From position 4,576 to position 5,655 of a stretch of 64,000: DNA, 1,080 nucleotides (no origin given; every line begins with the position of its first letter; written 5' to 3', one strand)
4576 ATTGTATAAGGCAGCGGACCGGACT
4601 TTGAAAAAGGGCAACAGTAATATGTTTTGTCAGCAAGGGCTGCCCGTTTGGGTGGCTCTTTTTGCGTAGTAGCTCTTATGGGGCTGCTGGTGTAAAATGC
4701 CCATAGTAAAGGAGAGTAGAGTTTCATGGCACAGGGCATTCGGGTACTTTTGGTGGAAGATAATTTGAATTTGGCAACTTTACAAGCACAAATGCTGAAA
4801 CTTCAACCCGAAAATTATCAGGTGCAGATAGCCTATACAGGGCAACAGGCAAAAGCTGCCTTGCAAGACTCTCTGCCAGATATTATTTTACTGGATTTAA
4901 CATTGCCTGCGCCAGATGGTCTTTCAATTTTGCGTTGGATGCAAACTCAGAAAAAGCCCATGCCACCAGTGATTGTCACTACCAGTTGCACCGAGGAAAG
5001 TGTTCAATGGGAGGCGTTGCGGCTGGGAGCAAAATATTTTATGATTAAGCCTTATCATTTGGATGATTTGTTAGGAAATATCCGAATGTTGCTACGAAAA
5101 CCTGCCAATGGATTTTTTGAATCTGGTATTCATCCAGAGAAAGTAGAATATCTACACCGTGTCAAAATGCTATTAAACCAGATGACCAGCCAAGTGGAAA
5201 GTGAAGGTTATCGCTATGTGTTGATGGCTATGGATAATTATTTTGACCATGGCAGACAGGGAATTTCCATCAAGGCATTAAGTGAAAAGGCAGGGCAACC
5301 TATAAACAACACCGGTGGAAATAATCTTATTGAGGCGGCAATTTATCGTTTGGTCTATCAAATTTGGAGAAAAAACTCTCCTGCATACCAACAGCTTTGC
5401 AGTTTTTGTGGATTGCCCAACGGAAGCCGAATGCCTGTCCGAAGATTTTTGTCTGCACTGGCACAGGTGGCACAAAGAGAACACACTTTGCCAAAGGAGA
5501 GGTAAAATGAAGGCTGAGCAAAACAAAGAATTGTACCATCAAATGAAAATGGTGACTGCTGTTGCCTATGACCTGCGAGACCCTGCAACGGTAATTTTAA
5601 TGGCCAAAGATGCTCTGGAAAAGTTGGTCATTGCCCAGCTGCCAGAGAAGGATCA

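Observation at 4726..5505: Divergent Spo0A-family response regulator with non-canonical recognition helix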

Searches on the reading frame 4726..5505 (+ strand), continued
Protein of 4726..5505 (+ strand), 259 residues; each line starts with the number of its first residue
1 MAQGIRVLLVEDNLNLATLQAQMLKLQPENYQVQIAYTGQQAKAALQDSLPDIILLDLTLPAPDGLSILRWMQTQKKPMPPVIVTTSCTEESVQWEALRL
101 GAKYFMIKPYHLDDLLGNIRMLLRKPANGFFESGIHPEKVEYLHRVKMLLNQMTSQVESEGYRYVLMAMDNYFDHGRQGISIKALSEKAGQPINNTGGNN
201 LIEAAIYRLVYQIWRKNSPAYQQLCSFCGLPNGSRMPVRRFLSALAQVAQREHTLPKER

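Call 63: find_encoding_contigs(protein=P0217, flank=5000, max_places=2)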
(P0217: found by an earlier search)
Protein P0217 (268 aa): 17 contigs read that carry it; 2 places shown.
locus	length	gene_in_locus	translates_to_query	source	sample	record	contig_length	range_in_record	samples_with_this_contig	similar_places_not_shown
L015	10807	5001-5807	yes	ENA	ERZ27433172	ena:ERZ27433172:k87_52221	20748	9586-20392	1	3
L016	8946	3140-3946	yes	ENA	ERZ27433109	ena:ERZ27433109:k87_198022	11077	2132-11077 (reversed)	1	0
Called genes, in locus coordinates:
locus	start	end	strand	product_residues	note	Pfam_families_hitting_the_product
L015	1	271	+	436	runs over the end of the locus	PF01554:MatE (weak), PF01943:Polysacc_synt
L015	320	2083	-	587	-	PF00664:ABC_membrane, PF00005:ABC_tran, PF02463:SMC_N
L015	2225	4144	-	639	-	PF00657:Lipase_GDSL (weak), PF13472:Lipase_GDSL_2, PF18998:Flg_new_2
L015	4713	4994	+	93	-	-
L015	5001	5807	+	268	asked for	-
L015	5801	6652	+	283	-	PF02518:HATPase_c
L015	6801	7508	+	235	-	PF00696:AA_kinase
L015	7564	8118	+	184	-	PF01765:RRF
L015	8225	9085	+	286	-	PF01148:CTP_transf_1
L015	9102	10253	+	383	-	PF02670:DXP_reductoisom, PF08436:DXP_redisom_C, PF13288:DXPR_C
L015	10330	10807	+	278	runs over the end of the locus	?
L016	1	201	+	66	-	?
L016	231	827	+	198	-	PF12099:DUF3575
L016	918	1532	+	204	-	-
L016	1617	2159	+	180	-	-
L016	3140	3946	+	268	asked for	-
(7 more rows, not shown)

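Call 81: search_protein_families(library=padloc, proteins=[window:4726-5502:+], max_evalue=0.01)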
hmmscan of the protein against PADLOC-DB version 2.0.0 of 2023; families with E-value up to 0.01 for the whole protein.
window:4726-5502:+ (259 aa): 3 families
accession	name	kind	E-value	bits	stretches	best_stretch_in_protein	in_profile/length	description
PDLC04725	PDC-M60B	-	1.2e-06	26.4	1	2-64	2-63/158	-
PDLC00405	SduA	-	2.9e-06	25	1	4-99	6-107/323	DUF4263 domain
PDLC04726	PDC-M60C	-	0.0028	14.6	1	6-62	2-59/407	-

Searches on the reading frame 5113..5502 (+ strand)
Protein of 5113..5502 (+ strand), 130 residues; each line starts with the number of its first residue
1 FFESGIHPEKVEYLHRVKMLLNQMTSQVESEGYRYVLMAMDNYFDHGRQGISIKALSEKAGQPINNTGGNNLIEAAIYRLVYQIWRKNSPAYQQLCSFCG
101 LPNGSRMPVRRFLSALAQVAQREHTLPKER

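Call 10: search_solved_structures(query=A2, max_evalue=10, show_alignments=3)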
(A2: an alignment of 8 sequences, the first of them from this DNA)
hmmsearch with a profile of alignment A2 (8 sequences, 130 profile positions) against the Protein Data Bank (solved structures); distinct sequences matched with E-value up to 10: 2.
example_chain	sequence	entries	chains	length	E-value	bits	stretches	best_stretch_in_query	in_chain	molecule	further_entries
7ane_at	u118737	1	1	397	0.53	13.2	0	91-112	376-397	mS66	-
9mb8_C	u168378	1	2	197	1.2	12.1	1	45-100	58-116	p3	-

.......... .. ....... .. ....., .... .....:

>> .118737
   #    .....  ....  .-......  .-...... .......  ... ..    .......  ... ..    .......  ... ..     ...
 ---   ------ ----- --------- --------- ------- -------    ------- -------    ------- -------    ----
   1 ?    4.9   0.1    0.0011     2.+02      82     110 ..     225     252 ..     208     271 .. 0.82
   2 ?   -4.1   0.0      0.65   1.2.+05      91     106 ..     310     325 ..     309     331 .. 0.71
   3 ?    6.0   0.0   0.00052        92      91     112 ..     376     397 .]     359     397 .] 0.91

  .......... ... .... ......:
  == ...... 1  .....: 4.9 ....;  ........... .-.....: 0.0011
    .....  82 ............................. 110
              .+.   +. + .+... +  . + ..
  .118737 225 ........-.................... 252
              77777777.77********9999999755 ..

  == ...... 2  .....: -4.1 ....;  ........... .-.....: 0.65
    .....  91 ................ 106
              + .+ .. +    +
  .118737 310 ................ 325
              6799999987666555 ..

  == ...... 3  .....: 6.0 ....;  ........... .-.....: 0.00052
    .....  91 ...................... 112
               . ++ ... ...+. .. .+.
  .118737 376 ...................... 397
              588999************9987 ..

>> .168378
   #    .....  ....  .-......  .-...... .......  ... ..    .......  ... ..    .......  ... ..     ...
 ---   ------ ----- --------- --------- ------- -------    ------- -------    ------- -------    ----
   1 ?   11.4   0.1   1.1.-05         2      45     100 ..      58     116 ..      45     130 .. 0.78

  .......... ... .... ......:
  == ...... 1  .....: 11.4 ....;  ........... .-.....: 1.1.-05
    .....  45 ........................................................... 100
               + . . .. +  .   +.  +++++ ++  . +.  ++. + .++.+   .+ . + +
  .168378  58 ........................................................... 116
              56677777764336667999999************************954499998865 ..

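Call 11: search_protein_families(library=pfam, alignment_id=A2, max_evalue=10)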
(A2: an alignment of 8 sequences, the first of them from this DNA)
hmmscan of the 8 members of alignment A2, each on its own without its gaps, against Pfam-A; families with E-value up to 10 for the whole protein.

A. member 1, seq(126 aa): 1 family
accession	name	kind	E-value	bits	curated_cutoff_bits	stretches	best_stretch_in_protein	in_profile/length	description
PF08769.17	Spo0A_C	-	0.02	15.3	25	1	14-113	2-101/104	Sporulation initiation factor Spo0A C terminal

B. families by the number of members that match (of 8 scanned): 2 families
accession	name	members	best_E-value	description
PF08769.17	Spo0A_C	1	0.02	Sporulation initiation factor Spo0A C terminal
PF14803.11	Zn_ribbon_Nudix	1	0.09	Nudix N-terminal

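Call 23: search_protein_representatives(alignment_id=A2)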
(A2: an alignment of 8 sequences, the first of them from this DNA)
Query: 8 sequences, 130 profile positions. Proteins with E-value up to 0.001 (for the whole library): 8; up to 1e-10: 3; up to 1e-30: 3. The best 8 are listed.
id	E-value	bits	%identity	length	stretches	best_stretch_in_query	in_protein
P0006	1.4e-59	215.7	-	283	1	1-129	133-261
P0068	2.1e-36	140.7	-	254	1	4-121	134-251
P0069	1.8e-35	137.7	-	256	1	3-123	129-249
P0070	1.7e-04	37.5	-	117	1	58-122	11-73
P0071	2.9e-04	36.7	-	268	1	13-120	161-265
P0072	3.1e-04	36.6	-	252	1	8-115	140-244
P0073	8.4e-04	35.3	-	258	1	62-118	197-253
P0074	9.0e-04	35.2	-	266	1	52-119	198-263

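Call 24: search_protein_families(library=pfam, proteins=[P0068, P0069, P0070, P0071, P0072, P0073, P0074], max_evalue=0.1)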
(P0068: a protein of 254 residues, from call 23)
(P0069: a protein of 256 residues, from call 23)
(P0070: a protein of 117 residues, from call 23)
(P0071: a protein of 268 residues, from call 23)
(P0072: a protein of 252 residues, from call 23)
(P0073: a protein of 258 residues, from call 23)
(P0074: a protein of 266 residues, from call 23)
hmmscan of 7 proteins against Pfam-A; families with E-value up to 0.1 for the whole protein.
P0068 (254 aa): 2 families
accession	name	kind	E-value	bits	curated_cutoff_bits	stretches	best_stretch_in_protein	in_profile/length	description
PF00072.30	Response_reg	-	1.8e-18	67.2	30.2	1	6-117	1-109/111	Response regulator receiver domain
PF08859.16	DGC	-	0.064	13.8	27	0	71-98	43-70/106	DGC domain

P0069 (256 aa): 1 family
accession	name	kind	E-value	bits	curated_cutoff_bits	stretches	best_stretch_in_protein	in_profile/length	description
PF00072.30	Response_reg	-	5.2e-17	62.4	30.2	1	6-118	1-110/111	Response regulator receiver domain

P0070 (117 aa): 0 families

P0071 (268 aa): 1 family
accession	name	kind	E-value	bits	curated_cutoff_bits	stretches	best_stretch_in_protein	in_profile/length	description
PF08769.17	Spo0A_C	-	0.076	13.5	25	0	164-219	3-60/104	Sporulation initiation factor Spo0A C terminal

P0072 (252 aa): 2 families
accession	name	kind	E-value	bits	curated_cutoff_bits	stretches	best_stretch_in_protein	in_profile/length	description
PF08769.17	Spo0A_C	-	0.0028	18.1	25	1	148-215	3-72/104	Sporulation initiation factor Spo0A C terminal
PF00072.30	Response_reg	-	0.0036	17.9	30.2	1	40-90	27-76/111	Response regulator receiver domain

P0073 (258 aa): 2 families
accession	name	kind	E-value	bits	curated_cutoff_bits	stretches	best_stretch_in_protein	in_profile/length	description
PF00072.30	Response_reg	-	1.3e-05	25.7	30.2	1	23-133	3-110/111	Response regulator receiver domain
PF08769.17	Spo0A_C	-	0.0051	17.2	25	1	155-230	4-81/104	Sporulation initiation factor Spo0A C terminal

P0074 (266 aa): 2 families
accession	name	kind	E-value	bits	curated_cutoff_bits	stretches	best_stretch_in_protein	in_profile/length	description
PF00072.30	Response_reg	-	6.5e-08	33.2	30.2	1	29-142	1-109/111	Response regulator receiver domain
PF08769.17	Spo0A_C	-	1.9e-07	31.5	25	1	163-259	3-102/104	Sporulation initiation factor Spo0A C terminal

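Call 28: find_related_loci(query=A2, collection=genome_contigs, flank=10000)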
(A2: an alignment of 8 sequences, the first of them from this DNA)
Query A2 (126 aa) in genome_contigs; peptide patterns used: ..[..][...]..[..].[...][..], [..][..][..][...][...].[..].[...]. (x = any residue, [..] = any of these).
51 stretches matched a pattern; 4 encode a relative of the query (tblastn E <= 1e-3); 4 distinct loci.
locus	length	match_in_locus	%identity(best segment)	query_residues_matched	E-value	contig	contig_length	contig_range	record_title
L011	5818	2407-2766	61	1-120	2e-51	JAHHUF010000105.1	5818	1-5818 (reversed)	MAG: Anaerofilum sp. isolate MAG101 MAG101_105, whole genome shotgun sequence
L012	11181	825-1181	59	1-119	5e-48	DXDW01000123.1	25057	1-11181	MAG TPA_asm: Candidatus Anaerofilum excrementigallinarum isolate 3951 ChiHile2__C120194_L25057_SAMN08009803, whole genom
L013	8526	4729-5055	53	8-116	9e-34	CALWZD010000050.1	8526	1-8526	MAG: uncultured Anaerofilum sp. isolate E05__bin356 genome assembly, contig: E05__k127_2602764, whole genome shotgun seq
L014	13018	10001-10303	46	16-116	2e-27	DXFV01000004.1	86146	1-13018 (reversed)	MAG TPA_asm: Candidatus Anaerofilum faecale isolate ChiGjej6B6-374 ChiGjej6B6M5__C21659_L86146_SAMN08009849, whole genom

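Call 48: predict_structure(alignment_id=A3)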
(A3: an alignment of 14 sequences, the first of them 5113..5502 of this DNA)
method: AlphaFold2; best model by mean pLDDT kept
length: 130 residues; sequences in the alignment: 14
mean_pLDDT: 86.3   pTM: 0.82
mean pLDDT of the five models: 86.3, 86.3, 86.2, 86.2, 86.0
residues with pLDDT >= 90: 87; 70-90: 24; 50-70: 9; < 50: 10
segments of 3 or more residues with pLDDT < 50: 1-4, 125-130
pLDDT, mean of each block of 10 residues (from residue 1): 64 95 95 96 92 88 69 92 97 94 93 95 54
secondary structure, 60 per line:
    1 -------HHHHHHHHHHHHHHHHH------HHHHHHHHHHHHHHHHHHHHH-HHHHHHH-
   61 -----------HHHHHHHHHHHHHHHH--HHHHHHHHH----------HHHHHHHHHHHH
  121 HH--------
elements in order: H8-24 H31-51 H53-59 H72-87 H90-98 H109-122

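Call 51: fold_search(model_id=the predicted structure, library=pdb)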
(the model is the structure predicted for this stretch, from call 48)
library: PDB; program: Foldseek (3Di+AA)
matches with E <= 10: 157; with E <= 0.001: 0
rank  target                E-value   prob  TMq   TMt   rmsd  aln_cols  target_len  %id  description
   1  1lq1_C                7.2e-02  1.00  0.61  0.70   3.9       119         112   13  DNA Complexed Structure of the Key Transcription Factor Initiating Development in Sporulation Bacteria (released 2002-08-23)
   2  1fc3_C                1.2e-01  1.00  0.60  0.66   3.8       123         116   12  THE CRYSTAL STRUCTURE OF TRANS-ACTIVATION DOMAIN OF THE SPORULATION RESPONSE REGULATOR, SPO0A (released 2000-11-08)
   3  1fc3_A                1.3e-01  1.00  0.60  0.65   4.0       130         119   16  THE CRYSTAL STRUCTURE OF TRANS-ACTIVATION DOMAIN OF THE SPORULATION RESPONSE REGULATOR, SPO0A (released 2000-11-08)
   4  1fc3_B                3.0e-01  0.99  0.58  0.72   2.9       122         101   11  THE CRYSTAL STRUCTURE OF TRANS-ACTIVATION DOMAIN OF THE SPORULATION RESPONSE REGULATOR, SPO0A (released 2000-11-08)
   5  1lq1_A                3.5e-01  1.00  0.63  0.75   2.8       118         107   13  DNA Complexed Structure of the Key Transcription Factor Initiating Development in Sporulation Bacteria (released 2002-08-23)
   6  1lq1_D                3.9e-01  0.98  0.57  0.67   3.8       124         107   11  DNA Complexed Structure of the Key Transcription Factor Initiating Development in Sporulation Bacteria (released 2002-08-23)
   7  1lq1_B                4.6e-01  0.99  0.61  0.74   2.9       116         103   14  DNA Complexed Structure of the Key Transcription Factor Initiating Development in Sporulation Bacteria (released 2002-08-23)
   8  8vyy_A                7.7e-01  0.11  0.21  0.13  16.1       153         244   17  The crystal structure of MarE in complex with its native substrate, beta-methyl-L-tryptophan (released 2025-04-02)
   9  9ca3_A                7.7e-01  0.11  0.21  0.13  16.0       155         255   14  Crystal structure of MarE C280S in complex with cyanide bound heme and its native substrate, beta-methyl-L-tryptophan (released 2025-04-02)
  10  9ca3_B                9.4e-01  0.10  0.21  0.13  16.0       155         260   14  Crystal structure of MarE C280S in complex with cyanide bound heme and its native substrate, beta-methyl-L-tryptophan (released 2025-04-02)
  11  9ca3_D                1.0e+00  0.09  0.21  0.13  16.1       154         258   16  Crystal structure of MarE C280S in complex with cyanide bound heme and its native substrate, beta-methyl-L-tryptophan (released 2025-04-02)
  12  7kdf_B                1.6e+00  0.06  0.19  0.14  15.6       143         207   14  Structure of Stu2 Bound to dwarf Ndc80c (released 2020-11-11)
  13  5j43_B                1.7e+00  0.08  0.17  0.20  16.3       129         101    7  CdiA-CT from uropathogenic Escherichia coli in complex with CysK (released 2016-07-27)
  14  3on2_A                2.0e+00  0.05  0.16  0.14  12.2       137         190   14  Structure of a protein with unknown function from Rhodococcus sp. RHA1 (released 2010-09-22)
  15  3whc_A                2.3e+00  0.06  0.22  0.17  11.5       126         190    8  Crystal structure of a transcriptional regulator FadR from Bacillus subtilis in complex with stearoyl-CoA (released 2014-03-19)
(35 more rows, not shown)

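Call 64: find_encoding_contigs(protein=P0074, flank=5000, max_places=2)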
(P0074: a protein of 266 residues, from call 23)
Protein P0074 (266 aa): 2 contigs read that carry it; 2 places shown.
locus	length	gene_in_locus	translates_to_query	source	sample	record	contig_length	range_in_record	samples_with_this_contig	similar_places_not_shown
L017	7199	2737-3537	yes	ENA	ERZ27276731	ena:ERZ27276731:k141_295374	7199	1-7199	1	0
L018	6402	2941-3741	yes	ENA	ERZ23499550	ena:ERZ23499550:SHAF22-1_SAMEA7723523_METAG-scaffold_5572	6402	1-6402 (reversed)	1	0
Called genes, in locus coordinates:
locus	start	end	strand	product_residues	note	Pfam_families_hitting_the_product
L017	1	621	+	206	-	?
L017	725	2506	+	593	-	PF00664:ABC_membrane, PF00005:ABC_tran, PF02463:SMC_N (weak)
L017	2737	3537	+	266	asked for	PF08769:Spo0A_C (faint), PF00072:Response_reg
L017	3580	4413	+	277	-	PF02518:HATPase_c (weak)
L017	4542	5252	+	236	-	PF00696:AA_kinase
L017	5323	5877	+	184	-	PF01765:RRF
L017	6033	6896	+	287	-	PF01148:CTP_transf_1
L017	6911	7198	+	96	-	?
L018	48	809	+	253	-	PF18998:Flg_new_2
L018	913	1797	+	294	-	-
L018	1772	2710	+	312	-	-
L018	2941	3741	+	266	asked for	PF08769:Spo0A_C (faint), PF00072:Response_reg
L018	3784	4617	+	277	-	PF02518:HATPase_c (weak)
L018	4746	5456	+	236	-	PF00696:AA_kinase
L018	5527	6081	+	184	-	PF01765:RRF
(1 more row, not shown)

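Call 87: find_homologous_proteins(query=A3, max_evalue=0.001)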
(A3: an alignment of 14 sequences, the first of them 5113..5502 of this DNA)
Query A3 (14 sequences) (130 aa, profile of the alignment): 2 proteins with E <= 0.001 among 3725 candidates.
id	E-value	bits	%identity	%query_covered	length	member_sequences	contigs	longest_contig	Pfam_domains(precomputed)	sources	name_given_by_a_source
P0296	9.5e-30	121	28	45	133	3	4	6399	-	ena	-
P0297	1.5e-23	101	31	57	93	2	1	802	-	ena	-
